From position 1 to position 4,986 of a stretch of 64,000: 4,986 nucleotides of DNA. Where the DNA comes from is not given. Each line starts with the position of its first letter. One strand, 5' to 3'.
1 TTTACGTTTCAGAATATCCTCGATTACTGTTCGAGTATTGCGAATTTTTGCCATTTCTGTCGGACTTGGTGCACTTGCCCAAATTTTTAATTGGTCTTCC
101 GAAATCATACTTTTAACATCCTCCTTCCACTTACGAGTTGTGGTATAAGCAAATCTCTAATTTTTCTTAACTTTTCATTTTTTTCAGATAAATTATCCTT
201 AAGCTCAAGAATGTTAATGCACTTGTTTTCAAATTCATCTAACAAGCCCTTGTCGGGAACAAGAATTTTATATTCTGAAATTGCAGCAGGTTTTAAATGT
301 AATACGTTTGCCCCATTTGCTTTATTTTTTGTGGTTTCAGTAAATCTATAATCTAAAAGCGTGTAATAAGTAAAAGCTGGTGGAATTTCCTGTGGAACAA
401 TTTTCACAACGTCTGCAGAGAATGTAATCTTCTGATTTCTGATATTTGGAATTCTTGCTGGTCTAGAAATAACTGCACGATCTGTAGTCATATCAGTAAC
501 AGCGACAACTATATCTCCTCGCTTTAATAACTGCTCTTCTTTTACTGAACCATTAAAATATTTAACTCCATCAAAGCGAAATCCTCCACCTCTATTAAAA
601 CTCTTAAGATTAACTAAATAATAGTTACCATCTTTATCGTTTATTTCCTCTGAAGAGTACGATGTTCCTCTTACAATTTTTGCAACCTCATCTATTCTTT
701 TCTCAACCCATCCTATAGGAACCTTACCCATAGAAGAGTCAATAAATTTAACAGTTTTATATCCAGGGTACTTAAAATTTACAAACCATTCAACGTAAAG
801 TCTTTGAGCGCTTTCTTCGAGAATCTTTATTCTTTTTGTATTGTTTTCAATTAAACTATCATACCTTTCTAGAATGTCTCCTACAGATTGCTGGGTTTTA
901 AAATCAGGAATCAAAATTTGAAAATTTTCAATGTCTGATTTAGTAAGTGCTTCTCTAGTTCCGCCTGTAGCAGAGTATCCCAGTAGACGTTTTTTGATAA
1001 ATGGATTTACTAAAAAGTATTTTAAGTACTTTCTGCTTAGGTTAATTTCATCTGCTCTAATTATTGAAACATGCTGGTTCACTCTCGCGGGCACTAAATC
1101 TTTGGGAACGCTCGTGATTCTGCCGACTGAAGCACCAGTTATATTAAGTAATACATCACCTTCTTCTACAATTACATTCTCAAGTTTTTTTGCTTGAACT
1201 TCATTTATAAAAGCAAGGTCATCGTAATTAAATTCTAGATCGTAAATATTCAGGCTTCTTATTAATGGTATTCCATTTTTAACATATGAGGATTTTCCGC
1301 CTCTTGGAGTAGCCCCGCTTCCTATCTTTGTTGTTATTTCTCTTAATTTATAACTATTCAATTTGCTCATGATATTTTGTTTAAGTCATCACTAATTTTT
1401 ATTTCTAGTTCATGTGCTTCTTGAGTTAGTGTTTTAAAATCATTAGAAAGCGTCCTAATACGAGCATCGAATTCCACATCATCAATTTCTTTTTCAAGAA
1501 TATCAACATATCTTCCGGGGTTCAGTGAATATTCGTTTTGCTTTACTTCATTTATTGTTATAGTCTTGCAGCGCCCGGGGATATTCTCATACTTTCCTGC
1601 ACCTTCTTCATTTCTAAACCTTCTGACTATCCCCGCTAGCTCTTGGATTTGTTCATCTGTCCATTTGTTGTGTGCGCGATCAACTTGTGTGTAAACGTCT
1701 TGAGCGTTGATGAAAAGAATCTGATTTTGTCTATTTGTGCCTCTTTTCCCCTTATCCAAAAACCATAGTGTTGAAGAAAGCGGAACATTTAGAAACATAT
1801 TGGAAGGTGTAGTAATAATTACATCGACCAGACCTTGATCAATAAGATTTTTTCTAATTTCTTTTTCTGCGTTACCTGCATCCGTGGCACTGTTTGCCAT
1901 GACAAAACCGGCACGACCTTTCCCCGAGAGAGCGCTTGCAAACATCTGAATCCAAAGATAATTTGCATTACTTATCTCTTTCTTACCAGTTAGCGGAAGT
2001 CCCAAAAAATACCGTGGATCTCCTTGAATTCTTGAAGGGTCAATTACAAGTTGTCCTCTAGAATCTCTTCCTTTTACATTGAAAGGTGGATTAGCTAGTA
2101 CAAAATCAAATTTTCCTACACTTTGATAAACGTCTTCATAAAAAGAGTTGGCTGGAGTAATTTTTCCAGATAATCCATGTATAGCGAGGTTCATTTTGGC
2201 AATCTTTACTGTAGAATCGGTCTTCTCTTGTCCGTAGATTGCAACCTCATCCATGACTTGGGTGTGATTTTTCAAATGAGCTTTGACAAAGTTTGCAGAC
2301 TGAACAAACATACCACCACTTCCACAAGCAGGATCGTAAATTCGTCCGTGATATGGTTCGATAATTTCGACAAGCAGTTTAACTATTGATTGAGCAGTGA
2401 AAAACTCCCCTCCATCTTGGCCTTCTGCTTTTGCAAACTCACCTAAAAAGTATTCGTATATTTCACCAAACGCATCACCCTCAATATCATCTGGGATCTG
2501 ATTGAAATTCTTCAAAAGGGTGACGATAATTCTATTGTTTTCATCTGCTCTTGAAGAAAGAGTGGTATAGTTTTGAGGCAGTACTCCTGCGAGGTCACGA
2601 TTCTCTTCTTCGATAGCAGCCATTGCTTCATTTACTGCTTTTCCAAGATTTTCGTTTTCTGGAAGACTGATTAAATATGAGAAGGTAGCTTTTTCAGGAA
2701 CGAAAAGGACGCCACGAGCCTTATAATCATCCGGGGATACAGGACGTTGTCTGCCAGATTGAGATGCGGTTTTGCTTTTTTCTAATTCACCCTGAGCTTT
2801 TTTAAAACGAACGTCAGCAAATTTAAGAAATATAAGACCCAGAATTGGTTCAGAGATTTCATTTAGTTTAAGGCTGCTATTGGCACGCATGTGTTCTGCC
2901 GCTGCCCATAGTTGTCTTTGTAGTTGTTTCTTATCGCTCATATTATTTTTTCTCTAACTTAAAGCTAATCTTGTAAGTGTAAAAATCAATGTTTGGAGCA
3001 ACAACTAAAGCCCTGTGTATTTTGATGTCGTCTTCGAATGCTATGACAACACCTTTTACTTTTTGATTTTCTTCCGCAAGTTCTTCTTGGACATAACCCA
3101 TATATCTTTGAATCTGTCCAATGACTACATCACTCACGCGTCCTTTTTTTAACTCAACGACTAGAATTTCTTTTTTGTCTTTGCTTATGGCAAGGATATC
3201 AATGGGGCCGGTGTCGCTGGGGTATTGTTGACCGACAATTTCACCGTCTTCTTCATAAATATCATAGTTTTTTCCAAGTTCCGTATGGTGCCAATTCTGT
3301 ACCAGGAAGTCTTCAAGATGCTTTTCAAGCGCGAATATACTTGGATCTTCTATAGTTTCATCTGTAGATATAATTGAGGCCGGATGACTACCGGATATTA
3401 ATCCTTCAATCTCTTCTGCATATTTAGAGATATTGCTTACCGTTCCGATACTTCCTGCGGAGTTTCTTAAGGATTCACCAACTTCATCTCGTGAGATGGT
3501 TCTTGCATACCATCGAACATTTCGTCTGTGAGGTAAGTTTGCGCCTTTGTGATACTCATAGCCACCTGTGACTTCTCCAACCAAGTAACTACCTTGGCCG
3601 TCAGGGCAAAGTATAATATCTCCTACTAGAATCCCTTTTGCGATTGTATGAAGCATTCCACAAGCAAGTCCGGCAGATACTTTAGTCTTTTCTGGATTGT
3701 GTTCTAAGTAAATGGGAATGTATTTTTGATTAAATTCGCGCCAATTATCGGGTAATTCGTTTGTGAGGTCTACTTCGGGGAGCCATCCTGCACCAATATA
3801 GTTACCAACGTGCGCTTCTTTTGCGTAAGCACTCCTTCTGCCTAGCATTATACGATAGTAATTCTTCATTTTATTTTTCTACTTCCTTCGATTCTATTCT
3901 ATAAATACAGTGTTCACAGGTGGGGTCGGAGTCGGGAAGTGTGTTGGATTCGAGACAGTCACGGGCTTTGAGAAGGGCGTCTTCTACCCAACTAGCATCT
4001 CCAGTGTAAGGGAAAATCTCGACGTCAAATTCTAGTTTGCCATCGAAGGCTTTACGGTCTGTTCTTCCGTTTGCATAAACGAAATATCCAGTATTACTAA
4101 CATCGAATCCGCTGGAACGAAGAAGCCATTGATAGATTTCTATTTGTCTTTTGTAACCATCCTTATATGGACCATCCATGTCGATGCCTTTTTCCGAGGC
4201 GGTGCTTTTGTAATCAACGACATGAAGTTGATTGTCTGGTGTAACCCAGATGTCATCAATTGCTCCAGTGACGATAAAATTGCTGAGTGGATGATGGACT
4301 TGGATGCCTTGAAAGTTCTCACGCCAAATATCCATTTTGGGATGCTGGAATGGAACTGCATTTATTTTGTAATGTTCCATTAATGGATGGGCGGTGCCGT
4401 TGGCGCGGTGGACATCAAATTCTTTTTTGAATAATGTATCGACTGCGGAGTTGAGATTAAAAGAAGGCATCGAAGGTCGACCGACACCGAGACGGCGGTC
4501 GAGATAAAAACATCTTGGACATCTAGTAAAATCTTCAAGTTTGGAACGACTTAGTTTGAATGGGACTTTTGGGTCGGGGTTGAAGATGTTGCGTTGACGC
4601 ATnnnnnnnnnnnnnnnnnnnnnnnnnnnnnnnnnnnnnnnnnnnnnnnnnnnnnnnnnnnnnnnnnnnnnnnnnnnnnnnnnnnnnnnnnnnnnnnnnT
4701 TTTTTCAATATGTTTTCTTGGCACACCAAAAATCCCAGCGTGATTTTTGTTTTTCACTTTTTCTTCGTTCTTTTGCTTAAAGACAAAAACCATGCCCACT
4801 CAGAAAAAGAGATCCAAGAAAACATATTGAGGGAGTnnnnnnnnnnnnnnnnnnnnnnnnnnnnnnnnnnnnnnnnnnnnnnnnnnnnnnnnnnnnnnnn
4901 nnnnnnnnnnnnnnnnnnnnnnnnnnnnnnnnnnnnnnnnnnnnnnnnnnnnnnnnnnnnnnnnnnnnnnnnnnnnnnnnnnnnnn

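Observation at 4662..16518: Family of six modular, highly structured intergenic repeat elements (A-F)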

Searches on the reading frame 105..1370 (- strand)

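Call 11: search_protein_families(library=pfam, proteins=[window:105-1370:-])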
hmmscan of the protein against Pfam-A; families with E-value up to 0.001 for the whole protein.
window:105-1370:- (421 aa): 1 family
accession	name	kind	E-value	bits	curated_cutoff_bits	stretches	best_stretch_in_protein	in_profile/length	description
PF01420.25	Methylase_S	-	3.1e-21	76.7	22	2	3-185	3-167/168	Type I restriction modification DNA specificity domain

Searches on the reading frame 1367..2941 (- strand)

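Call 11: search_protein_families(library=pfam, proteins=[window:1367-2941:-])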
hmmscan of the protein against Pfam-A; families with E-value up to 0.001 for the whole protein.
window:1367-2941:- (524 aa): 5 families
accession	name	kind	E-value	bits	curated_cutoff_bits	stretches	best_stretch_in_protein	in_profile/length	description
PF02384.22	N6_Mtase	-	1.1e-83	281.6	20.4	1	155-483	3-307/311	N-6 DNA Methylase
PF12161.14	HsdM_N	-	8.8e-20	72.1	24.5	1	7-145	1-134/135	HsdM N-terminal domain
PF01170.24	UPF0020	-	6e-07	29.8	22.3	1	200-287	31-131/197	RMKL-like, methyltransferase domain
PF05175.20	MTS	-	1.1e-05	25.6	23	1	188-291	21-112/170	Methyltransferase small domain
PF07669.17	Eco57I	-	3.1e-05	24.6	25.3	1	271-378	69-165/171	Eco57I restriction-modification methylase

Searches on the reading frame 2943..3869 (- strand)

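Call 11: search_protein_families(library=pfam, proteins=[window:2943-3869:-])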
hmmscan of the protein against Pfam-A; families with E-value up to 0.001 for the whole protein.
window:2943-3869:- (308 aa): 2 families
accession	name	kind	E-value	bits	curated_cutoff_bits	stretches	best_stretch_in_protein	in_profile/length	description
PF01939.22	NucS_C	-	6.6e-08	33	24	1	200-278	11-86/124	Endonuclease NucS C-terminal domain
PF06250.17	YhcG_C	-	1.6e-05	25.2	32.5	1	182-280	21-119/157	YhcG PDDEXK nuclease domain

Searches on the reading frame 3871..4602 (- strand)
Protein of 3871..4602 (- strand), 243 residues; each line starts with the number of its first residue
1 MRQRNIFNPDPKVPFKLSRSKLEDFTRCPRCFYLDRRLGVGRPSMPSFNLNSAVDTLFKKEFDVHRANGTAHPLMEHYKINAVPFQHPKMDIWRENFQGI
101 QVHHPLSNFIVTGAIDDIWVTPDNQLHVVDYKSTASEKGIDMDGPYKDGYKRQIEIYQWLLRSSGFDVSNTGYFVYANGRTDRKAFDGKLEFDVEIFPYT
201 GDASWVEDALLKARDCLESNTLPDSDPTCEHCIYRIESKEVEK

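Call 10: search_protein_families(library=pfam, proteins=[window:3871-4602:-])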
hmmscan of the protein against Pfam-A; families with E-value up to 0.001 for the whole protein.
window:3871-4602:- (243 aa): 1 family
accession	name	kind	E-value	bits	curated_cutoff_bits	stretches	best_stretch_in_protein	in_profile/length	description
PF12705.13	PDDEXK_1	-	1.1e-13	52.2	22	1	77-235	95-243/247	PD-(D/E)XK nuclease superfamily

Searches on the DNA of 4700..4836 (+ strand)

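Call 34: build_rna_model(alignment_id=A3)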
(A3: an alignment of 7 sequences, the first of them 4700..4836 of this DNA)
Model R1 built from alignment A3 (7 sequences, 152 columns); structure: RNAalifold consensus.
model positions 139; base pairs 47; branch points 1; effective number of sequences 1.34; information 0.59 bits per position. Calibrated on 0.2 Mb of random sequence (short: E-values are rough).
structure used (alignment columns):
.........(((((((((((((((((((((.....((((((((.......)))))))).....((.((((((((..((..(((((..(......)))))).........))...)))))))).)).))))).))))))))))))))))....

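Call 35: search_with_rna_model(model_id=R1, sources=[window, L024, L063, L077, L109, L112, L120, L121, L122, L123, L124, L125, L126, L127, L128, L129, L130, L131, L132, L133, L134, L135, L136, L137, L138, L139, L140, L141, L142, L143, L144, L145, L146, L147, L148, L149, L150, L151, L152, L153, L154, L155, L156, L157, L158, L159, L160, L161, L162, L163, L164, L165], max_evalue=1, make_alignment=true)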
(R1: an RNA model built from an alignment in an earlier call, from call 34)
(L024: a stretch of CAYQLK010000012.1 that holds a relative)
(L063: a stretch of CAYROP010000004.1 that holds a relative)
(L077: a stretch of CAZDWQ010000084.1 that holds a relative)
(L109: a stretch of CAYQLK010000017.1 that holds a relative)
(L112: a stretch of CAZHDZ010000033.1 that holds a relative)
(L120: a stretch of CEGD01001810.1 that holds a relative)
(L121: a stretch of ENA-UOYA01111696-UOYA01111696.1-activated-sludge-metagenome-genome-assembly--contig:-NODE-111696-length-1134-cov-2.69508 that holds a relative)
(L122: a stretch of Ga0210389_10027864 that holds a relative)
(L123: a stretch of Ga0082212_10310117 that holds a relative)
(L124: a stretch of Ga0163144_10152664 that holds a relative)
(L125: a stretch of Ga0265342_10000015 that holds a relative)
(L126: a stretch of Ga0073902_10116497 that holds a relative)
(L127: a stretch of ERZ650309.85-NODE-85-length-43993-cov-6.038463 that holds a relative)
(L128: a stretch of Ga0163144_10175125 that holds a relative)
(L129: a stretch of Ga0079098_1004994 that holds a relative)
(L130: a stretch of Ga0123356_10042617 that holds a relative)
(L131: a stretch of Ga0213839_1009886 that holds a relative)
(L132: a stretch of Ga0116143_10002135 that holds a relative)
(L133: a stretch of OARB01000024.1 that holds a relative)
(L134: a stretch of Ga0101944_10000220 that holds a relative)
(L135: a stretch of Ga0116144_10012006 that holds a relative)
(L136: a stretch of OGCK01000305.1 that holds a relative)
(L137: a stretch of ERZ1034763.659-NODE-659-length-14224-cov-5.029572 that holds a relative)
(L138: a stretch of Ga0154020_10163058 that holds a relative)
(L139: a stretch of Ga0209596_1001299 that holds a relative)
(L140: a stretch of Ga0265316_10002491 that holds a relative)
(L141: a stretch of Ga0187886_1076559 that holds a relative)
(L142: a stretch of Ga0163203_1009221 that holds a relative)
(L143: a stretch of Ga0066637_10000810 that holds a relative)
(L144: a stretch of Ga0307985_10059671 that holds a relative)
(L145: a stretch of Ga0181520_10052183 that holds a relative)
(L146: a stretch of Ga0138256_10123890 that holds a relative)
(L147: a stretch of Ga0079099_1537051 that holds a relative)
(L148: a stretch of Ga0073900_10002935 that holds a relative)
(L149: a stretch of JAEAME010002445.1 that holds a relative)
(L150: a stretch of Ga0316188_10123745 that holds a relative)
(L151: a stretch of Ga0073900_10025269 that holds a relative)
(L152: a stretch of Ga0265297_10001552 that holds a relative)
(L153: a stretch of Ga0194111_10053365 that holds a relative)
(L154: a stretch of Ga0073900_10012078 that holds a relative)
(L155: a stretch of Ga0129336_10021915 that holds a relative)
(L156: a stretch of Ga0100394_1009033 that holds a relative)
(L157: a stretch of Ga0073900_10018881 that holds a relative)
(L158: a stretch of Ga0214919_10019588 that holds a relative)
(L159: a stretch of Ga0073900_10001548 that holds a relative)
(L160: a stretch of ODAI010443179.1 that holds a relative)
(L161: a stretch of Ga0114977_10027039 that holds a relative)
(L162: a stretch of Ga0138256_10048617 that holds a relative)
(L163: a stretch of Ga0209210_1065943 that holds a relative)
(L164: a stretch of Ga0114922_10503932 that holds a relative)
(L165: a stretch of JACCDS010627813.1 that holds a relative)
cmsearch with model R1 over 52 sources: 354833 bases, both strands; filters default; matches with E-value up to 1: 24.
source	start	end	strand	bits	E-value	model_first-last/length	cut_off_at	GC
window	4699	4837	+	157.3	7.5e-32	1-139/139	no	0.35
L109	3956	4094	+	154.9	2.6e-31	1-139/139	no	0.34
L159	2797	2935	+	154.9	2.6e-31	1-139/139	no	0.34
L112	126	264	+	152.5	8.8e-31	1-139/139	no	0.37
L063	3959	4093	-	151.2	1.7e-30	1-139/139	no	0.38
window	12445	12581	+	145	4e-29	1-139/139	no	0.34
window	6250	6386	+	139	8.4e-28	1-139/139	no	0.41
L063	5024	5160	-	132.4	2.5e-26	1-139/139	no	0.37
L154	1718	1854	-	128.1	2.2e-25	1-139/139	no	0.4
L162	2622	2758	-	128.1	2.2e-25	1-139/139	no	0.4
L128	634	775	-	109.1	3.3e-21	1-139/139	no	0.43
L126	1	119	-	106.1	1.6e-20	1-118/139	3'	0.41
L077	124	310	-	102.6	9.2e-20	1-139/139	no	0.4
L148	7829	8015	+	102.6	9.2e-20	1-139/139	no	0.39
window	11126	11268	+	101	2.1e-19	1-139/139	no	0.38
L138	1871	2015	+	100.5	2.7e-19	1-139/139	no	0.39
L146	1561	1747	-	97.3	1.4e-18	1-139/139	no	0.42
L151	1473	1659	+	97.3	1.4e-18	1-139/139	no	0.42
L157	190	347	+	61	1.4e-10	1-139/139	no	0.41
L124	1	93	+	52.6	1e-08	49-139/139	5'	0.43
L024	1636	1694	-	41.4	3.1e-06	81-139/139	5'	0.36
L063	5025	5161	+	17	0.75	1-139/139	no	0.36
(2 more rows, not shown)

Alignment A5: 24 matches aligned to the model, 318 columns, each read 5' to 3' on its own strand. Consensus structure (alignment columns), stored with it:
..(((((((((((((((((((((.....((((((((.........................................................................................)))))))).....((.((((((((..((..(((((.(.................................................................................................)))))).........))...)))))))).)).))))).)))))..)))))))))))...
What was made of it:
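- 4699..4837 (-): Element A, V1 core. It is a three-way junction with outer stem P1 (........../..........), P2 with inner hairpin P2a, and P3. On the minus strand it lies 44 nt after the stop of the 151-aa gene and upstream of the PD-(D/E)XK nuclease gene (3871-4602). cmsearch 157 bits (call 35).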

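Call 63: search_with_rna_model(model_id=R1, sources=[L166, L167, L168, L169, L170, L171, L172], max_evalue=1)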
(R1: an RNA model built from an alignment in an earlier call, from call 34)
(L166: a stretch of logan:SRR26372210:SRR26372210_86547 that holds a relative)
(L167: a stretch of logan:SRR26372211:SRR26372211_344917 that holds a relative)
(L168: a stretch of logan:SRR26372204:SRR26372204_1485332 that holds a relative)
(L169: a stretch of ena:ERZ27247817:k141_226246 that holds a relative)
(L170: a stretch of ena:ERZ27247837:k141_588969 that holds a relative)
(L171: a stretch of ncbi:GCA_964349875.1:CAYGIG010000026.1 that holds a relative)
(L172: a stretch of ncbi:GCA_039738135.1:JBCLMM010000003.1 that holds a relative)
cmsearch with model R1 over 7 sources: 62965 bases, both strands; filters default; matches with E-value up to 1: 2.
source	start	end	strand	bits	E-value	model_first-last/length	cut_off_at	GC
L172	5094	5234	-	56.5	2.5e-10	1-139/139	no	0.48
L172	9581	9762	-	23.9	0.0041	1-139/139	no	0.45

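Call 73: search_with_rna_model(model_id=R1, sources=[L173, L174, L175, L176], max_evalue=1)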
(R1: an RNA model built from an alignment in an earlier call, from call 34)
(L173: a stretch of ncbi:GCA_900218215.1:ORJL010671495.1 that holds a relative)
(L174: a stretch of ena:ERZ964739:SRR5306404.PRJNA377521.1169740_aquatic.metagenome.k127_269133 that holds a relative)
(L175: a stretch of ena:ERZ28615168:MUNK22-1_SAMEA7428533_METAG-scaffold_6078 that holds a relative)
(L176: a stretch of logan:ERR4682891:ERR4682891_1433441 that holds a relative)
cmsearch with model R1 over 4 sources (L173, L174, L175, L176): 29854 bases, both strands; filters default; matches with E-value up to 1: 1.
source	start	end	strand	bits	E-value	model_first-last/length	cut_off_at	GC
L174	2461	2594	-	56.6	1.1e-10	1-139/139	no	0.37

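Call 102: search_with_rna_model(model_id=R1, sources=[L177, L178], max_evalue=1)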
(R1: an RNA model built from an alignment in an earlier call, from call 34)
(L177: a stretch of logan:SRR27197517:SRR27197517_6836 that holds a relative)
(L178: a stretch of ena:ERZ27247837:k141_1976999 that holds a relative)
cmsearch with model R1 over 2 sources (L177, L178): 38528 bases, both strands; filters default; matches with E-value up to 1: 0.
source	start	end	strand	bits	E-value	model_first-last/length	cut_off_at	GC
